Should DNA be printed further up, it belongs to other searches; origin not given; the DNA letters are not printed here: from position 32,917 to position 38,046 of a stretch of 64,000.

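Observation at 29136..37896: PspA - YqiJ/NfeD - flotillin operon extended by a 1609-aa AAA_5-type multi-domain protein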

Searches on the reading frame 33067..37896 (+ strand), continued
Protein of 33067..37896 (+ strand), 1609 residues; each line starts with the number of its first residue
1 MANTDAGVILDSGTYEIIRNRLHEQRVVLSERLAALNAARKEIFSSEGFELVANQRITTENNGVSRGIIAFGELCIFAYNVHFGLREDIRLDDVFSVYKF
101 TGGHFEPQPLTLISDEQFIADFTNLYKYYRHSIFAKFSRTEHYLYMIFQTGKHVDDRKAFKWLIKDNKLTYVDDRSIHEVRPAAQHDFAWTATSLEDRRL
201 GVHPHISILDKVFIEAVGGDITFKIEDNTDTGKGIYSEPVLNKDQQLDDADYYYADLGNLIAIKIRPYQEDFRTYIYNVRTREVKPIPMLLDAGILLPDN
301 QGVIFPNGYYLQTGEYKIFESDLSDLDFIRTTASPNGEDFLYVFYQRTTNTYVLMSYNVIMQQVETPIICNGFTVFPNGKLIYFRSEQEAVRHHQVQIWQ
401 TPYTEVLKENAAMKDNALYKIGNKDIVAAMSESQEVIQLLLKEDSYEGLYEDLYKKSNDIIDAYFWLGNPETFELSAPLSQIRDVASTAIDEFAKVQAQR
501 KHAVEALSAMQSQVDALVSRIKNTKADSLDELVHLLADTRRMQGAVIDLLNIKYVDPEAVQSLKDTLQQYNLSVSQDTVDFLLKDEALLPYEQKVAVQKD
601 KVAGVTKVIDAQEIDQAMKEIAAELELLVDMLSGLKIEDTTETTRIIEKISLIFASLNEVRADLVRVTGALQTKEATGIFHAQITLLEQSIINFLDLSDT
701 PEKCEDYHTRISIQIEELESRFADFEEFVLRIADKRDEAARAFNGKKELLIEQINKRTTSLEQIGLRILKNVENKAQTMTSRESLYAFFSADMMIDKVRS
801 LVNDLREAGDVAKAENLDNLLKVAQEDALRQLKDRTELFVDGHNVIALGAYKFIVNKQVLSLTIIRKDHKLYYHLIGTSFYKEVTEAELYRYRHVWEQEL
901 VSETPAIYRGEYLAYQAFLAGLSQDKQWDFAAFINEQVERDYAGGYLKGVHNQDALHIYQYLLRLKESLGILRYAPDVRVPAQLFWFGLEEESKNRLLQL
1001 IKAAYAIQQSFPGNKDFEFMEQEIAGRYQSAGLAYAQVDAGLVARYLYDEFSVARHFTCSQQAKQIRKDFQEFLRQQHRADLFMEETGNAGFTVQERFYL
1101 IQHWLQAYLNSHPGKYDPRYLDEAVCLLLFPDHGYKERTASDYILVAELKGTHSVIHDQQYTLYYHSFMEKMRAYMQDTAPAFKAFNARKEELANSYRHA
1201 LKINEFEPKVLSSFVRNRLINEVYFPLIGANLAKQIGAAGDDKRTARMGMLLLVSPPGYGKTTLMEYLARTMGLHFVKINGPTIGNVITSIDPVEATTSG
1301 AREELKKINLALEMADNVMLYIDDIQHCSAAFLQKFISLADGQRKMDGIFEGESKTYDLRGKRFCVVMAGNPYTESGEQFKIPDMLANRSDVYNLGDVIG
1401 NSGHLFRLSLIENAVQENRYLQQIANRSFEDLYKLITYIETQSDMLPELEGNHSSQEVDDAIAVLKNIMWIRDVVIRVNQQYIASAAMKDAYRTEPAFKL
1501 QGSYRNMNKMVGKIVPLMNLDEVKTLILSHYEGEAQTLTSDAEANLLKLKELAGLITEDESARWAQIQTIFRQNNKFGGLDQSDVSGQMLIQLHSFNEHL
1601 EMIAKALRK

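Call 32: find_homologous_proteins(query=A2, max_evalue=1e-10)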
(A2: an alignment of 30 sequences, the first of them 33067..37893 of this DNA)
Query A2 (30 sequences) (1609 aa, profile of the alignment): 3047 proteins with E <= 1e-10 among 8000 candidates; the best 120 are listed.
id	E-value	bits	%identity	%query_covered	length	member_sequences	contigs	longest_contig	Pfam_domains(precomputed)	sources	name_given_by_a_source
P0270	0.0e+0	2278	41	98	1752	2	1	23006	PF12458.14,PF00004.36,PF07728.21,PF25472.2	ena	-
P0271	0.0e+0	2276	41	100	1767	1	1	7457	PF12458.14,PF00004.36,PF07728.21,PF25472.2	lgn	-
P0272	0.0e+0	2265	45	99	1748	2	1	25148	PF12458.14,PF00004.36,PF07728.21,PF25472.2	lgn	-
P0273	0.0e+0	2262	39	99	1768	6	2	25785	PF12458.14,PF00004.36,PF13401.13,PF07728.21,PF25472.2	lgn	-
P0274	0.0e+0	2258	39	100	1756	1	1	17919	PF12458.14,PF00004.36,PF07728.21,PF25472.2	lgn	-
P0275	0.0e+0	2258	46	99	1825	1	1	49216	PF12458.14,PF00004.36,PF05496.19,PF25472.2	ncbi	ncbi:MAG: DNA repair ATPase [Planctomycetaceae bacterium]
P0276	0.0e+0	2253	38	99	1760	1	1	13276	PF12458.14,PF00004.36,PF13401.13,PF25472.2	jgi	-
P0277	0.0e+0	2251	47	100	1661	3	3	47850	PF12458.14,PF00004.36,PF07728.21,PF25472.2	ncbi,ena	-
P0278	0.0e+0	2250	46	99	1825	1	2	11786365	PF12458.14,PF00004.36,PF05496.19,PF25472.2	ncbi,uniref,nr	ncbi:DNA repair ATPase [Sulfidibacter corallicola]|uniref:DNA repair ATPase n=1 Tax=Sulfidibacter co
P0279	0.0e+0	2248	45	99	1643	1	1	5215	PF12458.14,PF00004.36,PF07728.21,PF25472.2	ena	-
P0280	0.0e+0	2248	38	99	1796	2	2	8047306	PF12458.14,PF00004.36,PF13401.13,PF07728.21,PF25472.2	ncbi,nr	ncbi:DNA repair ATPase [Persicimonas caeni]|nr:DNA repair ATPase [Persicimonas caeni]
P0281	0.0e+0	2247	45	99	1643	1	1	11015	PF12458.14,PF00004.36,PF07728.21,PF25472.2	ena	-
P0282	0.0e+0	2246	39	98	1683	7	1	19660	PF12458.14,PF00004.36,PF13401.13,PF07728.21,PF25472.2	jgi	jgi:hypothetical protein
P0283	0.0e+0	2246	45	99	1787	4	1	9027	PF12458.14,PF00004.36,PF07728.21,PF25472.2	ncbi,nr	ncbi:MAG TPA: AAA family ATPase [Planctomycetes bacterium]|nr:AAA family ATPase [Planctomycetota bac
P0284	0.0e+0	2245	46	99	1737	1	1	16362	PF12458.14,PF00004.36,PF07728.21,PF25472.2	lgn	-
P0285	0.0e+0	2245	45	99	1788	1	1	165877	PF12458.14,PF00004.36,PF05496.19,PF25472.2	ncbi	-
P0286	0.0e+0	2244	38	100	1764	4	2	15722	PF12458.14,PF00004.36,PF13401.13,PF07728.21,PF25472.2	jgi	-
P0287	0.0e+0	2244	45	99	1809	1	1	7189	PF12458.14,PF00004.36,PF05496.19,PF07728.21,PF25472.2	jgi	jgi:MoxR-like ATPase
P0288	0.0e+0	2242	45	100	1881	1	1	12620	PF12458.14,PF00004.36,PF13401.13,PF25472.2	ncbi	ncbi:MAG: DNA repair ATPase [Phycisphaerae bacterium]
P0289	0.0e+0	2242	45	99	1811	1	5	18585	PF12458.14,PF00004.36,PF05496.19,PF07728.21,PF25472.2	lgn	-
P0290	0.0e+0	2242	45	99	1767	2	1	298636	PF12458.14,PF00004.36,PF13401.13,PF25472.2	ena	-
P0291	0.0e+0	2242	45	99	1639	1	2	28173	PF12458.14,PF00004.36,PF07728.21,PF25472.2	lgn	-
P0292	0.0e+0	2242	47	99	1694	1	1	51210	PF12458.14,PF00004.36,PF05496.19,PF07728.21,PF25472.2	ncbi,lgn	-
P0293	0.0e+0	2242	37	99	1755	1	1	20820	PF12458.14,PF00004.36,PF13401.13,PF25472.2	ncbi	-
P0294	0.0e+0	2241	43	99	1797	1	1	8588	PF12458.14,PF00004.36,PF05496.19,PF25472.2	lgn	-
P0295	0.0e+0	2241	45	100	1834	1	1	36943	PF12458.14,PF00004.36,PF25472.2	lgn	-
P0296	0.0e+0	2240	48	100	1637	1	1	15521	PF12458.14,PF00004.36,PF07728.21,PF25472.2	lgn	-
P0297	0.0e+0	2240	45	99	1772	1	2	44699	PF12458.14,PF00004.36,PF13401.13,PF07728.21,PF25472.2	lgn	-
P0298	0.0e+0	2240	45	99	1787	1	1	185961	PF12458.14,PF00004.36,PF13401.13,PF05496.19,PF07728.21,PF25472.2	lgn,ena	-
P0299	0.0e+0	2240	46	99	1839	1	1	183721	PF12458.14,PF00004.36,PF07728.21,PF25472.2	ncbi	-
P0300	0.0e+0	2239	44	100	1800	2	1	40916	PF12458.14,PF00004.36,PF13401.13,PF25472.2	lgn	-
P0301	0.0e+0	2238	45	99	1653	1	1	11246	PF12458.14,PF00004.36,PF07728.21,PF25472.2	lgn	-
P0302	0.0e+0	2238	44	99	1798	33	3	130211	PF12458.14,PF00004.36,PF07728.21,PF25472.2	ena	-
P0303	0.0e+0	2238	43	99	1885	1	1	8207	PF12458.14,PF00004.36,PF13401.13,PF07728.21,PF25472.2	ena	-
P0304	0.0e+0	2238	45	99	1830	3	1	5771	PF12458.14,PF00004.36,PF07728.21,PF25472.2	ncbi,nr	ncbi:MAG: DNA repair ATPase [Planctomycetes bacterium]|nr:DNA repair ATPase [Planctomycetota bacteri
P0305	0.0e+0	2237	44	99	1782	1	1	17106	PF12458.14,PF00004.36,PF13401.13,PF25472.2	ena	-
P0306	0.0e+0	2237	37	99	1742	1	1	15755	PF12458.14,PF00004.36,PF13401.13,PF25472.2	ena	-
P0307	0.0e+0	2237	44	100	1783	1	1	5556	PF12458.14,PF00004.36,PF13401.13,PF07728.21,PF25472.2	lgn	-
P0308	0.0e+0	2237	47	99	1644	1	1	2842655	PF12458.14,PF00004.36,PF25472.2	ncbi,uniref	ncbi:DNA repair ATPase [Limibacter armeniacum]|uniref:DNA repair ATPase n=1 Tax=Limibacter armeniacu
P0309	0.0e+0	2237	45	99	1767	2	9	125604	PF12458.14,PF00004.36,PF25472.2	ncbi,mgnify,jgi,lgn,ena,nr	ncbi:MAG: AAA family ATPase [Planctomycetaceae bacterium]|mgnify:FL=1|nr:AAA family ATPase [Planctom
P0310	0.0e+0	2236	43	99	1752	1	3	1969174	PF12458.14,PF00004.36,PF05496.19,PF25472.2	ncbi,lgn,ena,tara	tara:strand:+ start:67826 stop:73084 length:5259 start_codon:yes stop_codon:yes gene_type:complete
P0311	0.0e+0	2236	39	100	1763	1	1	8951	PF12458.14,PF00004.36,PF25472.2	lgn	-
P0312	0.0e+0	2236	44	99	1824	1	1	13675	PF12458.14,PF00004.36,PF25472.2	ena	-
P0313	0.0e+0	2236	48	99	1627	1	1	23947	PF12458.14,PF00004.36,PF25472.2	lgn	-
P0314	0.0e+0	2236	46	100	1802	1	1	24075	PF12458.14,PF00004.36,PF05496.19,PF25472.2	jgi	-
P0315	0.0e+0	2235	44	99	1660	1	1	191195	PF12458.14,PF00004.36,PF25472.2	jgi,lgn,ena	-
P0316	0.0e+0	2235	45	99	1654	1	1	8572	PF12458.14,PF00004.36,PF07728.21,PF25472.2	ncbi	ncbi:MAG: DNA repair ATPase [Bacteroidota bacterium]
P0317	0.0e+0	2235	45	99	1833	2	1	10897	PF12458.14,PF00004.36,PF07728.21,PF25472.2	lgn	-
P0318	0.0e+0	2235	43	99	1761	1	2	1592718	PF12458.14,PF00004.36,PF25472.2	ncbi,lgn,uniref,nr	ncbi:DNA repair ATPase [Stieleria sp. JC731]|uniref:DNA repair ATPase n=1 Tax=Pirellulaceae TaxID=26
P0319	0.0e+0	2235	44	99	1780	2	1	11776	PF12458.14,PF00004.36,PF07728.21,PF25472.2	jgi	jgi:hypothetical protein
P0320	0.0e+0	2234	45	99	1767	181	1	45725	PF12458.14,PF00004.36,PF25472.2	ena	-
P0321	0.0e+0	2234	46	99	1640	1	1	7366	PF12458.14,PF00004.36,PF25472.2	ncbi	ncbi:MAG: DNA repair ATPase [Flammeovirgaceae bacterium]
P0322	0.0e+0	2234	40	99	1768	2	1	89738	PF12458.14,PF00004.36,PF07728.21,PF25472.2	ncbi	-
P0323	0.0e+0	2234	44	99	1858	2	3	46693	PF12458.14,PF00004.36,PF25472.2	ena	-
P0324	0.0e+0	2234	45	99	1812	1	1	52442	PF12458.14,PF00004.36,PF05496.19,PF07728.21,PF25472.2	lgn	-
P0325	0.0e+0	2234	46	99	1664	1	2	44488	PF12458.14,PF00004.36,PF07728.21,PF25472.2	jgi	jgi:MoxR-like ATPase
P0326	0.0e+0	2233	45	99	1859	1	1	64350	PF12458.14,PF00004.36,PF05496.19,PF07728.21,PF25472.2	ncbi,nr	ncbi:DNA repair ATPase [Candidatus Sumerlaeota bacterium]|nr:DNA repair ATPase [Candidatus Sumerlaeo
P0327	0.0e+0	2233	43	99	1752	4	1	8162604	PF12458.14,PF00004.36,PF25472.2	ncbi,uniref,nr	ncbi:DNA repair ATPase [Roseiconus lacunae]|uniref:DNA repair ATPase n=1 Tax=Roseiconus lacunae TaxI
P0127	0.0e+0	2233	42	99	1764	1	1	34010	PF12458.14,PF00004.36,PF05496.19,PF07728.21,PF25472.2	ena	-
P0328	0.0e+0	2233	38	99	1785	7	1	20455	PF12458.14,PF00004.36,PF13401.13,PF07728.21,PF25472.2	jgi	jgi:hypothetical protein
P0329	0.0e+0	2233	45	99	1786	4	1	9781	PF12458.14,PF00004.36,PF05496.19,PF25472.2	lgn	-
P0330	0.0e+0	2233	46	100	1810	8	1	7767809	PF12458.14,PF00004.36,PF05496.19,PF25472.2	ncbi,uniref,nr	ncbi:ATPase involved in DNA repair [Symmachiella dynata]|uniref:ATPase involved in DNA repair n=1 Ta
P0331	0.0e+0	2233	46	99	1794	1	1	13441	PF12458.14,PF00004.36,PF07728.21,PF25472.2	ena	-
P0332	0.0e+0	2232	43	100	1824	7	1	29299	PF12458.14,PF00004.36,PF25472.2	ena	-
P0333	0.0e+0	2232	42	99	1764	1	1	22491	PF12458.14,PF25926.1,PF00004.36,PF07728.21,PF25472.2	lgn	-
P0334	0.0e+0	2232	45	99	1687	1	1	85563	PF12458.14,PF00004.36,PF05496.19,PF07728.21,PF25472.2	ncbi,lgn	-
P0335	0.0e+0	2232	44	99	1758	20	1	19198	PF12458.14,PF00004.36,PF25472.2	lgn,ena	-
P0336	0.0e+0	2232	38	99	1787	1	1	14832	PF12458.14,PF07728.21,PF25472.2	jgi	jgi:hypothetical protein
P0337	0.0e+0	2232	38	99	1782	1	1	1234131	PF12458.14,PF00004.36,PF07728.21,PF25472.2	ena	-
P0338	0.0e+0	2231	43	99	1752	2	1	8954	PF12458.14,PF00004.36,PF13401.13,PF07728.21,PF25472.2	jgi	jgi:MoxR-like ATPase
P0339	0.0e+0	2231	38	99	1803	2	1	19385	PF12458.14,PF00004.36,PF07728.21,PF25472.2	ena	-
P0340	0.0e+0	2231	44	99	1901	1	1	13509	PF12458.14,PF00004.36,PF07728.21,PF25472.2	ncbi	-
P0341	0.0e+0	2230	44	100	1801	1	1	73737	PF12458.14,PF00004.36,PF25472.2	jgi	jgi:hypothetical protein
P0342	0.0e+0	2230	44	99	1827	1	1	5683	PF12458.14,PF00004.36,PF13401.13,PF07728.21,PF25472.2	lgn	-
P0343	0.0e+0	2230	44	99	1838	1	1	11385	PF12458.14,PF00004.36,PF13401.13,PF25472.2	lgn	-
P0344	0.0e+0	2230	46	100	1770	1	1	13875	PF12458.14,PF00004.36,PF05496.19,PF25472.2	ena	-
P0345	0.0e+0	2230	39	98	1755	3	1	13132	PF12458.14,PF00004.36,PF13401.13,PF25472.2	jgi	-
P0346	0.0e+0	2230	45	99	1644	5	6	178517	PF12458.14,PF00004.36,PF07728.21,PF25472.2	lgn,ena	-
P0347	0.0e+0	2230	38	100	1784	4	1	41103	PF12458.14,PF00004.36,PF07728.21,PF25472.2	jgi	-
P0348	0.0e+0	2230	44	100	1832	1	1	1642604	PF12458.14,PF00004.36,PF13401.13,PF25472.2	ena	-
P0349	0.0e+0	2229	45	100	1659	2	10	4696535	PF12458.14,PF00004.36,PF25472.2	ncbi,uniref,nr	ncbi:DNA repair ATPase [Rufibacter sp. LB8]|uniref:DNA repair ATPase n=1 Tax=Rufibacter sp. LB8 TaxI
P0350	0.0e+0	2229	44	99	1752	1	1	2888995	PF12458.14,PF00004.36,PF13401.13,PF07728.21,PF25472.2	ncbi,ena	-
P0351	0.0e+0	2229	45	99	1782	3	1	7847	PF12458.14,PF00004.36,PF05496.19,PF25472.2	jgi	-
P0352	0.0e+0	2229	40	100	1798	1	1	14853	PF12458.14,PF00004.36,PF13401.13,PF07728.21,PF25472.2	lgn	-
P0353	0.0e+0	2229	39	100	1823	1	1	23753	PF12458.14,PF00004.36,PF07728.21,PF25472.2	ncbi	-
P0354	0.0e+0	2229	38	99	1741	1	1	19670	PF12458.14,PF00004.36,PF25472.2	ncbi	-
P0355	0.0e+0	2228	45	99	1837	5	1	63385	PF12458.14,PF00004.36,PF05496.19,PF25472.2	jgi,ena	-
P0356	0.0e+0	2228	44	99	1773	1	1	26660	PF12458.14,PF00004.36,PF25472.2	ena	-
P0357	0.0e+0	2228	46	99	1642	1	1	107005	PF12458.14,PF00004.36,PF07728.21,PF25472.2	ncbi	-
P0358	0.0e+0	2228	44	99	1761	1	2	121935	PF12458.14,PF00004.36,PF25472.2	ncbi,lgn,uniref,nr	ncbi:DNA repair ATPase [Rhodopirellula sp. MGV]|uniref:DNA repair ATPase n=1 Tax=Rhodopirellula sp. 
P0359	0.0e+0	2228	46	100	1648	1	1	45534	PF12458.14,PF00004.36,PF05496.19,PF07728.21,PF25472.2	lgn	-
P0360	0.0e+0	2228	43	99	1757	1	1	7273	PF12458.14,PF00004.36,PF25472.2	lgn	-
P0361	0.0e+0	2228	44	100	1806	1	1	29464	PF12458.14,PF00004.36,PF13401.13,PF25472.2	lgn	-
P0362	0.0e+0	2227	44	99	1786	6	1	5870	PF12458.14,PF00004.36,PF05496.19,PF25472.2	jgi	-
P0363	0.0e+0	2227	44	99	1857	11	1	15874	PF12458.14,PF00004.36,PF25472.2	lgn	-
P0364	0.0e+0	2227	46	99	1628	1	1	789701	PF12458.14,PF00004.36,PF25472.2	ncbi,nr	ncbi:MAG: DNA repair ATPase [Bacteroidia bacterium]|nr:DNA repair ATPase [Bacteroidia bacterium]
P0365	0.0e+0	2227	45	99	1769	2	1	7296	PF12458.14,PF00004.36,PF13401.13,PF05496.19,PF07728.21,PF25472.2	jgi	jgi:hypothetical protein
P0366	0.0e+0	2227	44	99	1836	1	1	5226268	PF12458.14,PF00004.36,PF05496.19,PF25472.2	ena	-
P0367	0.0e+0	2227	44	99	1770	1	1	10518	PF12458.14,PF00004.36,PF13401.13,PF05496.19,PF07728.21,PF25472.2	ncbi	-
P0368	0.0e+0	2227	42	99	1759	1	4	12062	PF12458.14,PF00004.36,PF25472.2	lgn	-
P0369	0.0e+0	2227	44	99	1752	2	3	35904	PF12458.14,PF00004.36,PF13401.13,PF07728.21,PF25472.2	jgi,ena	-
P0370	0.0e+0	2226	39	99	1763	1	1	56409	PF12458.14,PF00004.36,PF13401.13,PF07728.21,PF25472.2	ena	-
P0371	0.0e+0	2226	44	99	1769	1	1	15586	PF12458.14,PF00004.36,PF13401.13,PF07728.21,PF25472.2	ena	-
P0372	0.0e+0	2226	46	100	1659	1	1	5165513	PF12458.14,PF00004.36,PF25472.2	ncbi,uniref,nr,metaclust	ncbi:DNA repair ATPase [Rufibacter tibetensis]|uniref:AAA family ATPase n=1 Tax=Rufibacter tibetensi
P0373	0.0e+0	2226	38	99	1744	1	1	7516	PF12458.14,PF00004.36,PF13401.13,PF07728.21,PF25472.2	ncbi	-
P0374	0.0e+0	2226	46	100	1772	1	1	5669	PF12458.14,PF00004.36,PF13401.13,PF05496.19,PF25472.2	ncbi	-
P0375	0.0e+0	2226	38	99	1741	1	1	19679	PF12458.14,PF00004.36,PF13401.13,PF07728.21,PF25472.2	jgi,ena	-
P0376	0.0e+0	2226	45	99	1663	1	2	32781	PF12458.14,PF00004.36,PF25472.2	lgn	-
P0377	0.0e+0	2225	46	100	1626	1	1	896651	PF12458.14,PF00004.36,PF13401.13,PF07728.21,PF25472.2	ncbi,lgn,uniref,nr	ncbi:ATPase family associated with various cellular activities (AAA) [Catalinimonas alkaloidigena]|u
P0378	0.0e+0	2225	44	99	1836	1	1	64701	PF12458.14,PF00004.36,PF25472.2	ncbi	-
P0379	0.0e+0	2225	44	99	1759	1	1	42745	PF12458.14,PF00004.36,PF25472.2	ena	-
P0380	0.0e+0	2225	44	99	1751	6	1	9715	PF12458.14,PF00004.36,PF25472.2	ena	-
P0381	0.0e+0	2225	44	99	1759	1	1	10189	PF12458.14,PF00004.36,PF25472.2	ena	-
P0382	0.0e+0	2225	37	99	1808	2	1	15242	PF12458.14,PF00004.36,PF07728.21,PF25472.2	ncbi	-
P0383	0.0e+0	2225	44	99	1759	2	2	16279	PF12458.14,PF00004.36,PF25472.2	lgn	-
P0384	0.0e+0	2224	46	99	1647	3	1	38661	PF12458.14,PF00004.36,PF25472.2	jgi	jgi:hypothetical protein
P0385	0.0e+0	2224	37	98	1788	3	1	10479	PF12458.14,PF00004.36,PF25472.2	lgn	-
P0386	0.0e+0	2224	44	99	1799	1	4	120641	PF12458.14,PF00004.36,PF05496.19,PF07728.21,PF25472.2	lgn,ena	-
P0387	0.0e+0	2224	45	100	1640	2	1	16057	PF12458.14,PF00004.36,PF13401.13,PF05496.19,PF25472.2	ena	-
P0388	0.0e+0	2224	44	100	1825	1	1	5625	PF12458.14,PF00004.36,PF05496.19,PF25472.2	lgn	-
